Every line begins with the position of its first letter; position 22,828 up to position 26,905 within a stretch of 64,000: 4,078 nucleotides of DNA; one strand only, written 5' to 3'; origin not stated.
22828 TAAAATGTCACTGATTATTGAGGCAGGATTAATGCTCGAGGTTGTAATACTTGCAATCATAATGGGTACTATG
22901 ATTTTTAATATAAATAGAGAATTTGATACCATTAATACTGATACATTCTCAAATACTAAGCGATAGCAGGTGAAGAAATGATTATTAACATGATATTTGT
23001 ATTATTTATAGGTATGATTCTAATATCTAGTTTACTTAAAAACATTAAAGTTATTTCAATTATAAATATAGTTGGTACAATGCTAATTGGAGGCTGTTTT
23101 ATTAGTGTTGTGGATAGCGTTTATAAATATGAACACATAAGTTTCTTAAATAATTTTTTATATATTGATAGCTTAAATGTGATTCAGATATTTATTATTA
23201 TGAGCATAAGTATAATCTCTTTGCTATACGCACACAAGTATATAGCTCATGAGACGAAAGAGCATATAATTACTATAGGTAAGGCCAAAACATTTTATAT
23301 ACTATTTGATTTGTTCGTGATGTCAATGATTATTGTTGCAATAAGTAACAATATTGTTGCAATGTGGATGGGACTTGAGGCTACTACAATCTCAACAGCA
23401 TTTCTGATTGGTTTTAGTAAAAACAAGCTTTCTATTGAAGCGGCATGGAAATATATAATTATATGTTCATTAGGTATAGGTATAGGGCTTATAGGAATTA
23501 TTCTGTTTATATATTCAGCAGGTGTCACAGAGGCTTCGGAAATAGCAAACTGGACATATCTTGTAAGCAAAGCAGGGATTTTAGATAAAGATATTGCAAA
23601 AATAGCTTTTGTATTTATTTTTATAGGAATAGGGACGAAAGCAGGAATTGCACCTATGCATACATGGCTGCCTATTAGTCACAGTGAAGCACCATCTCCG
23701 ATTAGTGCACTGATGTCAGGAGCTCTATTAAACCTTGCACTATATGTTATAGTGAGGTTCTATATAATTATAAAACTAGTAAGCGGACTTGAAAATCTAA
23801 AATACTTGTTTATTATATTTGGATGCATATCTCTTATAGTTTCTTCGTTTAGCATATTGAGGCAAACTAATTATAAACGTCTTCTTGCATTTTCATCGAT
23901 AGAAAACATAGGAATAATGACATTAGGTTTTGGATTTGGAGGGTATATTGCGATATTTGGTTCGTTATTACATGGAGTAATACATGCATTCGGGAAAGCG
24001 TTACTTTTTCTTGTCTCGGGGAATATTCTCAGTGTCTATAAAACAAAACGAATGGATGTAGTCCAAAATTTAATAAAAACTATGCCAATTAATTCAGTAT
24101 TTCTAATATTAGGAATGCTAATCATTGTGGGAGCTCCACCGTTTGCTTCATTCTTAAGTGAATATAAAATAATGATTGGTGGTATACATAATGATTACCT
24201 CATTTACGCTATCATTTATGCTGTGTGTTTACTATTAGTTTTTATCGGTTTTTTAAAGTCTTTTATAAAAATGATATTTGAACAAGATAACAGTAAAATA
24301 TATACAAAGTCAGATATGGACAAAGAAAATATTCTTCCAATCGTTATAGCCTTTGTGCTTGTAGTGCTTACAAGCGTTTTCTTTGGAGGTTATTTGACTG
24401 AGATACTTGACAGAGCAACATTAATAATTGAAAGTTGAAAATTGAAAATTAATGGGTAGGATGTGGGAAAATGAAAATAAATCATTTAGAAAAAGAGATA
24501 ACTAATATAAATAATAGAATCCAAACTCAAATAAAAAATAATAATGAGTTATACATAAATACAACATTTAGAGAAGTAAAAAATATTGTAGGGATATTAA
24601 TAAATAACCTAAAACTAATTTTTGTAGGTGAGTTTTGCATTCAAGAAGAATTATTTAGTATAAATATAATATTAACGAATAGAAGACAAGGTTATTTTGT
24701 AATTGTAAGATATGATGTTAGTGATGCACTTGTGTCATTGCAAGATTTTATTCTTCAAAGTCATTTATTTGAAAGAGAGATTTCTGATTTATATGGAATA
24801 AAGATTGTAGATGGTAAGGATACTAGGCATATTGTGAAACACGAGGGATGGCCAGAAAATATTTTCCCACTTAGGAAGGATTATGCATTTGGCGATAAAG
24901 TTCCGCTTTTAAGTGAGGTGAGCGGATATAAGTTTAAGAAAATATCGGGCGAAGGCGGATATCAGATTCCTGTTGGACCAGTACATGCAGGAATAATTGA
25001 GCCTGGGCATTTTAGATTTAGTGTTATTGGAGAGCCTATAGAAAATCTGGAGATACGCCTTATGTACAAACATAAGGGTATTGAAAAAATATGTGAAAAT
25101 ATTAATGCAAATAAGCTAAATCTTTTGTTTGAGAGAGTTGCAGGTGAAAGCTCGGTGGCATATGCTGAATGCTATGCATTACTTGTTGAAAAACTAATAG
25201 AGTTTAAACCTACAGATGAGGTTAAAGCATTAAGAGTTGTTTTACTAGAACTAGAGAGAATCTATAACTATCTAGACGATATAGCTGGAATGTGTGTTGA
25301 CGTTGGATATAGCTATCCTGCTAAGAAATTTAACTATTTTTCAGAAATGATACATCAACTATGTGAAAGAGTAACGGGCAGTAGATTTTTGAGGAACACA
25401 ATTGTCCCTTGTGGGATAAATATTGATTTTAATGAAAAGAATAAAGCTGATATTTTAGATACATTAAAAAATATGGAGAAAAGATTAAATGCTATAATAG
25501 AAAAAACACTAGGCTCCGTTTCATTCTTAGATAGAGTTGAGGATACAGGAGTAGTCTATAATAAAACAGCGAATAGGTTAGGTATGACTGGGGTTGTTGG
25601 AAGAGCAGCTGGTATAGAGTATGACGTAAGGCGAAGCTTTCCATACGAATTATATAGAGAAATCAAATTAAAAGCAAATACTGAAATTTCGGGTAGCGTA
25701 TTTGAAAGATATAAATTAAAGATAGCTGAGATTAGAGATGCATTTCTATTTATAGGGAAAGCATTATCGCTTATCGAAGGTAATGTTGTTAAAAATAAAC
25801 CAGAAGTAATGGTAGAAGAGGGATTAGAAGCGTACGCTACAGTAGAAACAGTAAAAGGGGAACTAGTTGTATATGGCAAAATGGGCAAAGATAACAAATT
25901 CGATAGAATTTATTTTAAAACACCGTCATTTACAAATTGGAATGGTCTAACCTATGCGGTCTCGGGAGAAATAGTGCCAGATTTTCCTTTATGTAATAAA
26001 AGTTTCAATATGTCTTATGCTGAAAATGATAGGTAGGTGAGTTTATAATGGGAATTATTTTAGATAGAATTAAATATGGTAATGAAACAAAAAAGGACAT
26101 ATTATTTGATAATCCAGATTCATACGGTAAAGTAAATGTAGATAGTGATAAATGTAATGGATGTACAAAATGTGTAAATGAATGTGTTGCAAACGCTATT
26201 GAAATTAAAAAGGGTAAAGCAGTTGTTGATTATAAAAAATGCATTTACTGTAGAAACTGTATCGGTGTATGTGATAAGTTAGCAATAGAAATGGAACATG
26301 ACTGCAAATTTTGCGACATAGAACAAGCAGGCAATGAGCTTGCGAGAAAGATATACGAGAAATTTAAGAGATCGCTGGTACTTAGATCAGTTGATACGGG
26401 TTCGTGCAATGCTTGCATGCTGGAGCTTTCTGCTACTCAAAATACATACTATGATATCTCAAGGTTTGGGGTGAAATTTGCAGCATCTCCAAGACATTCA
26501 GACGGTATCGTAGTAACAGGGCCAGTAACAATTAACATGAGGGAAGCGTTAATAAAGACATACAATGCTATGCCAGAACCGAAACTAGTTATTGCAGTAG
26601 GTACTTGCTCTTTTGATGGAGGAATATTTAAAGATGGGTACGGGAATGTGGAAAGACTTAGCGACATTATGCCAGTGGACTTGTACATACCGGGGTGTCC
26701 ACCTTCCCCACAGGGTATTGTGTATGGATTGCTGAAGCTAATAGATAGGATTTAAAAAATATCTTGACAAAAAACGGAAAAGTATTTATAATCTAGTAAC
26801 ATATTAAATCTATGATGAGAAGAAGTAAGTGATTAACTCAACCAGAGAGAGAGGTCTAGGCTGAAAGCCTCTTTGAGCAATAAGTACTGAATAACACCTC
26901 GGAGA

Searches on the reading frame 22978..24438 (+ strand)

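Call 62: search_protein_families(library=pfam, proteins=[window:22978-24438:+], max_evalue=0.00001)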
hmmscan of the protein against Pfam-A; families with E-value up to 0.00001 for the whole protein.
window:22978-24438:+ (486 aa): 1 family
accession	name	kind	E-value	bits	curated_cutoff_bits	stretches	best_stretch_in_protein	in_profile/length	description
PF00361.26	Proton_antipo_M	-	1.7e-55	188.8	21.5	1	123-413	1-286/294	NADH:quinone oxidoreductase/Mrp antiporter, TM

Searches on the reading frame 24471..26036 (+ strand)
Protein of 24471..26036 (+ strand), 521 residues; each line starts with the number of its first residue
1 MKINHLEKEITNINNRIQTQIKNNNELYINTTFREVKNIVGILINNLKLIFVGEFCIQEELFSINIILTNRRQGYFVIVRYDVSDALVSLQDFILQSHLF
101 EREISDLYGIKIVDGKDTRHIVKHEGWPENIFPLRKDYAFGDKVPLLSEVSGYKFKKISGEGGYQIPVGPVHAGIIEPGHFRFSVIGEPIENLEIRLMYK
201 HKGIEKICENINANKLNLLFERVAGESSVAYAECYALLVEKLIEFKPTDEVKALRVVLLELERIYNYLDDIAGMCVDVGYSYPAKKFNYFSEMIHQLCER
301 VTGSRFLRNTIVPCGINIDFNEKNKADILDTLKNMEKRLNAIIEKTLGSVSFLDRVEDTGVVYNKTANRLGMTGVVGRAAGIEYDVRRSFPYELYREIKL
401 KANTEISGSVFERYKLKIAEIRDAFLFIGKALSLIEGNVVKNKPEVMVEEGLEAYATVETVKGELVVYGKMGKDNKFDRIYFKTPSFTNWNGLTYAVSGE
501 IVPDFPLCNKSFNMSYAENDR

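Call 62: search_protein_families(library=pfam, proteins=[window:24471-26036:+], max_evalue=0.00001)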
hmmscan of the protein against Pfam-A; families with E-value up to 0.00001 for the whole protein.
window:24471-26036:+ (521 aa): 2 families
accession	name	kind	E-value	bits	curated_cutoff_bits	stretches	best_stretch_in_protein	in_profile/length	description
PF00346.24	Complex1_49kDa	-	3.5e-40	138.2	24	2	292-448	16-173/271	Respiratory-chain NADH dehydrogenase, 49 Kd subunit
PF00329.25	Complex1_30kDa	-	1.3e-10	42.3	22.5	1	59-141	37-121/124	Respiratory-chain NADH dehydrogenase, 30 Kd subunit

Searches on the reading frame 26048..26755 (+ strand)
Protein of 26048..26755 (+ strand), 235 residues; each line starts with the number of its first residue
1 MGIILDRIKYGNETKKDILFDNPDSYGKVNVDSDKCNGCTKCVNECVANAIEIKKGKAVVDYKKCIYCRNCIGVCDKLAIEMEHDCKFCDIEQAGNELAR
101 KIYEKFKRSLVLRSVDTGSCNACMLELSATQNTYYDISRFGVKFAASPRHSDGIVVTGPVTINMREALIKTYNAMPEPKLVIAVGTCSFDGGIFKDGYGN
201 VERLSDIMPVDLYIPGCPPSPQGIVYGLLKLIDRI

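Call 62: search_protein_families(library=pfam, proteins=[window:26048-26755:+], max_evalue=0.00001)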
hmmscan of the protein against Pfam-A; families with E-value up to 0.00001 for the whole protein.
window:26048-26755:+ (235 aa): 5 families
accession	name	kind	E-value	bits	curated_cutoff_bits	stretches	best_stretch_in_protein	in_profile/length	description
PF01058.29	Oxidored_q6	-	2.2e-29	102.2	27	1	120-231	1-128/128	NADH ubiquinone oxidoreductase, 20 Kd subunit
PF12837.12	Fer4_6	-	1.1e-07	31.9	25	0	28-51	1-24/24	4Fe-4S binding domain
PF13237.11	Fer4_10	-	3.5e-06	27.3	25.5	1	29-75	2-52/53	4Fe-4S dicluster domain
PF00037.32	Fer4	-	5.3e-06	26.5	21.1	0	59-81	2-24/24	4Fe-4S binding domain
PF12838.12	Fer4_7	-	9.3e-06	26.5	27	1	35-76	1-49/52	4Fe-4S dicluster domain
